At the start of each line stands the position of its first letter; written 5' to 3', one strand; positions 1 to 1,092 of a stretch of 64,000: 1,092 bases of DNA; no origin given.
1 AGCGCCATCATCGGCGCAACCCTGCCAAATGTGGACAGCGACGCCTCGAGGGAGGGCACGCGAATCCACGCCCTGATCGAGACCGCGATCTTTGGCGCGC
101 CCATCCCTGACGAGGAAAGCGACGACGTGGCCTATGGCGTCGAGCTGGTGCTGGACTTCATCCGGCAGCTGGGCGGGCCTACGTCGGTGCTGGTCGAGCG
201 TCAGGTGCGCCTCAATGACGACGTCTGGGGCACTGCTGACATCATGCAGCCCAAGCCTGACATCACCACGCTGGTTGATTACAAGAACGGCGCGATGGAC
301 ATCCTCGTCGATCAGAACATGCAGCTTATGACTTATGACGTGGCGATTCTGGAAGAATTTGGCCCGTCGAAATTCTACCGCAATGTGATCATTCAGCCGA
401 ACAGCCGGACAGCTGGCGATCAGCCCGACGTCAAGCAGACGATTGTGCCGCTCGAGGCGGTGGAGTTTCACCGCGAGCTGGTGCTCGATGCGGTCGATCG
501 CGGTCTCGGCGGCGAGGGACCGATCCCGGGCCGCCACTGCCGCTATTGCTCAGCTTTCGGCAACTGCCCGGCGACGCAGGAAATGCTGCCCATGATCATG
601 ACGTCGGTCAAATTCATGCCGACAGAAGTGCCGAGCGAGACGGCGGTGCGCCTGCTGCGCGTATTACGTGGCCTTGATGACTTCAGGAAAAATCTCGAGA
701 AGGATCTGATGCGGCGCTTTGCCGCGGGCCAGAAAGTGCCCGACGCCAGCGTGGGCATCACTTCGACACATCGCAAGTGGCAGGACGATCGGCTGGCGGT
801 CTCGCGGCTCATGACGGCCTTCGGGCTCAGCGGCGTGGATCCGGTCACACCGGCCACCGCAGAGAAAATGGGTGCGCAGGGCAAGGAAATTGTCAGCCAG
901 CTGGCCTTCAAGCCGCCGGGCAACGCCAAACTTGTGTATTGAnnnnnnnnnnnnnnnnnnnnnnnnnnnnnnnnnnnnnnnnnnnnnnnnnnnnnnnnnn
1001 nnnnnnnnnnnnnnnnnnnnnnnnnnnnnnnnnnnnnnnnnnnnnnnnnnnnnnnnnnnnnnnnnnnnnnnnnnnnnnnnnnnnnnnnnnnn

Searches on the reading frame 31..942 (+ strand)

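Call 81: search_protein_families(library=pfam, proteins=[window:31-942:+], max_evalue=0.001)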
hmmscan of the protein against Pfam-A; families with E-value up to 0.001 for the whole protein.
window:31-942:+ (303 aa): 2 families
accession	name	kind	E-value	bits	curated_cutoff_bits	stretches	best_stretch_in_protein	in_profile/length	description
PF10926.14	DUF2800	-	2e-19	70.5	21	1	49-302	99-361/368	Protein of unknown function (DUF2800)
PF12705.13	PDDEXK_1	-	5.8e-06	26.9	22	1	64-179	123-246/247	PD-(D/E)XK nuclease superfamily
